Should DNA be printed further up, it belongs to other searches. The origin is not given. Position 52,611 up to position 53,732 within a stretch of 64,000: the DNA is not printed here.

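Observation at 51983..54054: NrtR-like Nudix regulator with two matching palindromic operators controlling an NRK-like kinase and an NT5C-like nucleotidase: possible NR/NMN salvage switch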

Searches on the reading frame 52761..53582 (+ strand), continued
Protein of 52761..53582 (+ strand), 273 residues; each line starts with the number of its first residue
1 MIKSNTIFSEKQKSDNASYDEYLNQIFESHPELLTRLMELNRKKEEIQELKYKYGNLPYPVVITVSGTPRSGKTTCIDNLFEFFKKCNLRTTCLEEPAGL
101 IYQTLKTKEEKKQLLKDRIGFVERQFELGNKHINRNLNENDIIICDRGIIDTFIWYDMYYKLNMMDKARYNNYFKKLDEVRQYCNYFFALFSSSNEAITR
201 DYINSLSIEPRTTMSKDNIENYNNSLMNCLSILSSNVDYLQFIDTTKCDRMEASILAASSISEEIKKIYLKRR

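Call 64: search_protein_families(library=pfam, proteins=[P0188, P0200, P0207, P0216, P0225, P0232, P0242, P0281, P0320, P0204], max_evalue=0.001)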
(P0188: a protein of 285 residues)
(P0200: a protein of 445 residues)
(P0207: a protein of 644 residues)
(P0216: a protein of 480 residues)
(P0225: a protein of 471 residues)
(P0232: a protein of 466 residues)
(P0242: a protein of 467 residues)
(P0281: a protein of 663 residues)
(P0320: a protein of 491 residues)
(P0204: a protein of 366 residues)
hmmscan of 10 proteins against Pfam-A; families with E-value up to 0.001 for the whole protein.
P0188 (285 aa): 2 families
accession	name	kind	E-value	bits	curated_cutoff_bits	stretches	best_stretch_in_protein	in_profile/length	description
PF13521.12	AAA_28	-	2.2e-07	31.7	27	1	65-161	4-96/164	AAA domain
PF01712.25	dNK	-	0.00066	19.9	27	0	71-210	9-149/203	Deoxynucleoside kinase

P0200 (445 aa): 3 families
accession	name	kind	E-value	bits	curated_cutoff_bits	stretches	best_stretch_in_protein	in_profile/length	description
PF13328.12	HD_4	-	3.4e-14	53.3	27.2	1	10-125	4-127/156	HD domain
PF13521.12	AAA_28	-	6.9e-06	26.8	27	1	231-327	4-96/164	AAA domain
PF01966.28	HD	-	7.2e-05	23.5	22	1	29-89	2-69/116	HD domain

P0207 (644 aa): 3 families
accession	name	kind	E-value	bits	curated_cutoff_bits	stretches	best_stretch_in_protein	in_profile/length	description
PF13328.12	HD_4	-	2.8e-17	63.3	27.2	1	209-324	4-127/156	HD domain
PF01966.28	HD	-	1.9e-15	57.6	22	2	20-118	1-112/116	HD domain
PF13521.12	AAA_28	-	8e-07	29.9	27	1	427-540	2-109/164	AAA domain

P0216 (480 aa): 12 families
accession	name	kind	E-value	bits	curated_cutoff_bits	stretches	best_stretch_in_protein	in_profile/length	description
PF13521.12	AAA_28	-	4.9e-16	59.8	27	2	33-150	2-124/164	AAA domain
PF08433.16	KTI12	-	2.6e-09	37.4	22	0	33-74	4-45/271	Chromatin associated protein KTI12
PF01712.25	dNK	-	7.9e-09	36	27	1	33-207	1-180/203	Deoxynucleoside kinase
PF13238.12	AAA_18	-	2e-07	32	29.4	0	33-164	1-107/128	AAA domain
PF13191.12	AAA_16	-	3.6e-07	31.3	32.6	0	268-335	29-88/167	AAA ATPase domain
PF03205.20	MobB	-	3.3e-06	27.5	26.6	0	33-72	2-41/133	Molybdopterin guanine dinucleotide synthesis protein B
PF03308.22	MeaB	-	4.4e-06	26.3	23.1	0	33-62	36-65/273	Methylmalonyl Co-A mutase-associated GTPase MeaB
PF20720.3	nSTAND3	-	7.6e-06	26.1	27.2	0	32-77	19-64/155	Novel STAND NTPase 3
PF13401.12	AAA_22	-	7.9e-05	23.4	27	0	265-334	7-83/130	AAA domain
PF13604.12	AAA_30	-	0.00011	22.5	27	0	35-78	23-66/191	AAA domain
PF03029.23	ATP_bind_1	-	0.00064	20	27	0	35-62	1-28/240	Conserved hypothetical ATP binding protein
PF03266.21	NTPase_1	-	0.00097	19.5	23.9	0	33-62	2-31/168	NTPase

P0225 (471 aa): 1 family
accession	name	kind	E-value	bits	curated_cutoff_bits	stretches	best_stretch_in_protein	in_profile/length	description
PF13521.12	AAA_28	-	0.00068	20.3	27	0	38-135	4-96/164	AAA domain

P0232 (466 aa): 0 families

P0242 (467 aa): 1 family
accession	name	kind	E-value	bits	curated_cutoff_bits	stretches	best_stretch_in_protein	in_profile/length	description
PF13521.12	AAA_28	-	5.4e-06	27.2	27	1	41-151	4-120/164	AAA domain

P0281 (663 aa): 1 family
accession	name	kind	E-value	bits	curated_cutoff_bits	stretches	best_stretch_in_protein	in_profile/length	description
PF00293.34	NUDIX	-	3.6e-08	33.9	21.1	0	500-616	7-111/134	NUDIX domain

P0320 (491 aa): 2 families
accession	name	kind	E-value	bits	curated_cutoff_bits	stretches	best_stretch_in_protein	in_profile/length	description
PF13521.12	AAA_28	-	3.1e-05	24.7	27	1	64-179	2-121/164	AAA domain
PF08433.16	KTI12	-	0.00017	21.7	22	0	61-100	2-40/271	Chromatin associated protein KTI12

P0204 (366 aa): 3 families
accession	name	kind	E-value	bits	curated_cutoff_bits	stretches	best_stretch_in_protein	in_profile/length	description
PF13328.12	HD_4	-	3.5e-14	53.3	27.2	1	10-98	4-89/156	HD domain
PF13521.12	AAA_28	-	2.3e-05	25.1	27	1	151-251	3-97/164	AAA domain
PF01966.28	HD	-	0.00047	20.9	22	0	30-91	3-71/116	HD domain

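Call 67: find_encoding_contigs(protein=P0232, flank=5000, max_places=4)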
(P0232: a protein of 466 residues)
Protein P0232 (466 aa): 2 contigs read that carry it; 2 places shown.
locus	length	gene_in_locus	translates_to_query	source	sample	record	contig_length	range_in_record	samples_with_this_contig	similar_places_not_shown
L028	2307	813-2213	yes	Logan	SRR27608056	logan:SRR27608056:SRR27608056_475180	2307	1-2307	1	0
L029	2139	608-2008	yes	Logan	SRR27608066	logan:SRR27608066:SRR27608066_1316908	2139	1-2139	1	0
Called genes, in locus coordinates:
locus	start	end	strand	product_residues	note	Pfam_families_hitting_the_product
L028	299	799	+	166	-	-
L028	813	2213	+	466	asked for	-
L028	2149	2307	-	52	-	?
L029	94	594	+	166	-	-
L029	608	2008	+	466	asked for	-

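Call 68: find_encoding_contigs(protein=P0225, flank=6000, max_places=4)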
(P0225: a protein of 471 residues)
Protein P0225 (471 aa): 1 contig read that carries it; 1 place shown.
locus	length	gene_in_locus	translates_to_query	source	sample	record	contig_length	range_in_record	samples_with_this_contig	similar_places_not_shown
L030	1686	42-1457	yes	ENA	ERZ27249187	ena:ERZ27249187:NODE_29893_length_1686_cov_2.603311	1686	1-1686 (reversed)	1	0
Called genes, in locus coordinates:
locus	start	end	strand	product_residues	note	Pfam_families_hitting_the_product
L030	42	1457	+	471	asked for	-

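Call 69: find_encoding_contigs(protein=P0200, flank=6000, max_places=3)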
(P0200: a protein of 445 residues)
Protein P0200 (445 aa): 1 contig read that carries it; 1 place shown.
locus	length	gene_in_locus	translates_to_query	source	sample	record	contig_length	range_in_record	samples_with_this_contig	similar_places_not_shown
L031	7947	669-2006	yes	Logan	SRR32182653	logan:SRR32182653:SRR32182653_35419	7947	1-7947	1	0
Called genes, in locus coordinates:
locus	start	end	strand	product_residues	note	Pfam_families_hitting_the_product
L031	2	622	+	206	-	?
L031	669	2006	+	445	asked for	PF13328:HD_4, PF13521:AAA_28 (weak)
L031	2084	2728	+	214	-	PF00072:Response_reg, PF00486:Trans_reg_C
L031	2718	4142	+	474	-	PF00672:HAMP (weak), PF00512:HisKA, PF02518:HATPase_c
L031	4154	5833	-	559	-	PF00753:Lactamase_B, PF23023:Anti-Pycsar_Apyc1 (weak), PF12706:Lactamase_B_2 (weak), PF22505:RNase_J_b_CASP, PF07521:RMMBL, PF17770:RNase_J_C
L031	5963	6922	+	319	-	-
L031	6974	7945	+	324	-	?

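Call 72: find_related_loci(query=A1, collection=viral_contigs, flank=6000)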
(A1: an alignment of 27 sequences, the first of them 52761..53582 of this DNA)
Query A1 (273 aa) in viral_contigs; peptide patterns used: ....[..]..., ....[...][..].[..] (x = any residue, [..] = any of these).
527 stretches matched a pattern, but none encodes a relative of the query by tblastn (E <= 1e-3).

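Call 91: search_protein_families(library=pfam, proteins=[L015:7404-8003:+], max_evalue=0.01)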
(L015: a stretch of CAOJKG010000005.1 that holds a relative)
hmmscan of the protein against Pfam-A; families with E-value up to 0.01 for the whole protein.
L015:7404-8003:+ (200 aa): 0 families

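Call 93: search_solved_structures(query=A5, max_evalue=1, show_alignments=1)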
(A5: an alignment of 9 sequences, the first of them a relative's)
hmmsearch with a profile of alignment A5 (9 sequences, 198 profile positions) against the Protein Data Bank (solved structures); distinct sequences matched with E-value up to 1: 2.
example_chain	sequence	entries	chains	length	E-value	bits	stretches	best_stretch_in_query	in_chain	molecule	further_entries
2gfg_A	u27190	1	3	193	4.5e-06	29.5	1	2-134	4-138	BH2851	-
5a60_A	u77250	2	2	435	0.00089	22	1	5-179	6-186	INORGANIC TRIPHOSPHATASE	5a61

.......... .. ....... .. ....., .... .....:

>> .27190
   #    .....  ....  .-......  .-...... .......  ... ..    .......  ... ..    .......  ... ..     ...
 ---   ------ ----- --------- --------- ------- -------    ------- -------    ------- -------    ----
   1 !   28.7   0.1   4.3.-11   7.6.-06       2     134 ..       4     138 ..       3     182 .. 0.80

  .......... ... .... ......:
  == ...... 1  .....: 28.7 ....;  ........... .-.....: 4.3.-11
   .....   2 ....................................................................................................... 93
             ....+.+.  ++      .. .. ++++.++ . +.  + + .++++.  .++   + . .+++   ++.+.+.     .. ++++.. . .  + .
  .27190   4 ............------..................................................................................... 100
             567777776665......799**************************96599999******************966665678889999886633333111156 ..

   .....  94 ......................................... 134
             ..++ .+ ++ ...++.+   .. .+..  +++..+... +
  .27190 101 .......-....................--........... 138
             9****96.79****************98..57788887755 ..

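Call 109: fold_search(model_id=the predicted structure, library=viral)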
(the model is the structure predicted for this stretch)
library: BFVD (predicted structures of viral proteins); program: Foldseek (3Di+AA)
matches with E <= 10: 795; with E <= 0.001: 95
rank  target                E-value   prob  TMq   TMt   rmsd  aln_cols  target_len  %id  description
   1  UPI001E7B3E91         1.8e-06  1.00  0.51  0.65   4.9       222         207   16  (no name look-up for this kind of identifier)
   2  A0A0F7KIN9            1.8e-06  1.00  0.56  0.56   6.4       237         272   16  Putative deoxynucleoside kinase protein [Kallithea virus]
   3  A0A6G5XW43            2.0e-06  1.00  0.46  0.55   5.9       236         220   18  (no name in the UniProt tables at hand)
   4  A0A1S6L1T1            2.4e-06  1.00  0.52  0.46   6.0       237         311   16  (no name in the UniProt tables at hand)
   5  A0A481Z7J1            2.7e-06  1.00  0.57  0.54  10.2       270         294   15  Deoxynucleoside kinase [Pithovirus LCPAC202]
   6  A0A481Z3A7            3.4e-06  1.00  0.58  0.66   4.7       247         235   15  Deoxynucleoside kinase [Pithovirus LCPAC001]
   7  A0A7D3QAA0            3.8e-06  1.00  0.51  0.62   5.1       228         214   20  (no name in the UniProt tables at hand)
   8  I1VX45                4.5e-06  1.00  0.50  0.44   5.4       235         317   19  (no name in the UniProt tables at hand)
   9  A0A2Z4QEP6            6.3e-06  1.00  0.54  0.69   4.5       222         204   19  dTMP kinase [Erwinia phage vB_EamM_Alexandra]
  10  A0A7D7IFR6            6.6e-06  1.00  0.47  0.58   5.6       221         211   14  (no name in the UniProt tables at hand)
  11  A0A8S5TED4            7.0e-06  1.00  0.51  0.76   4.6       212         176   17  AAA domain protein [Siphoviridae sp. ct1IF5]
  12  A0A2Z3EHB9            8.3e-06  1.00  0.56  0.54   4.1       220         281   14  (no name in the UniProt tables at hand)
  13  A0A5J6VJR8            8.8e-06  1.00  0.53  0.66   5.2       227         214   19  Deoxynucleoside kinase [Megaviridae environmental sample]
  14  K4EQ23                9.9e-06  1.00  0.50  0.69   4.4       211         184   14  Uncharacterized protein [Epinotia aporema granulovirus]
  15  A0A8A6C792            1.0e-05  1.00  0.54  0.65   4.8       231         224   16  (no name in the UniProt tables at hand)
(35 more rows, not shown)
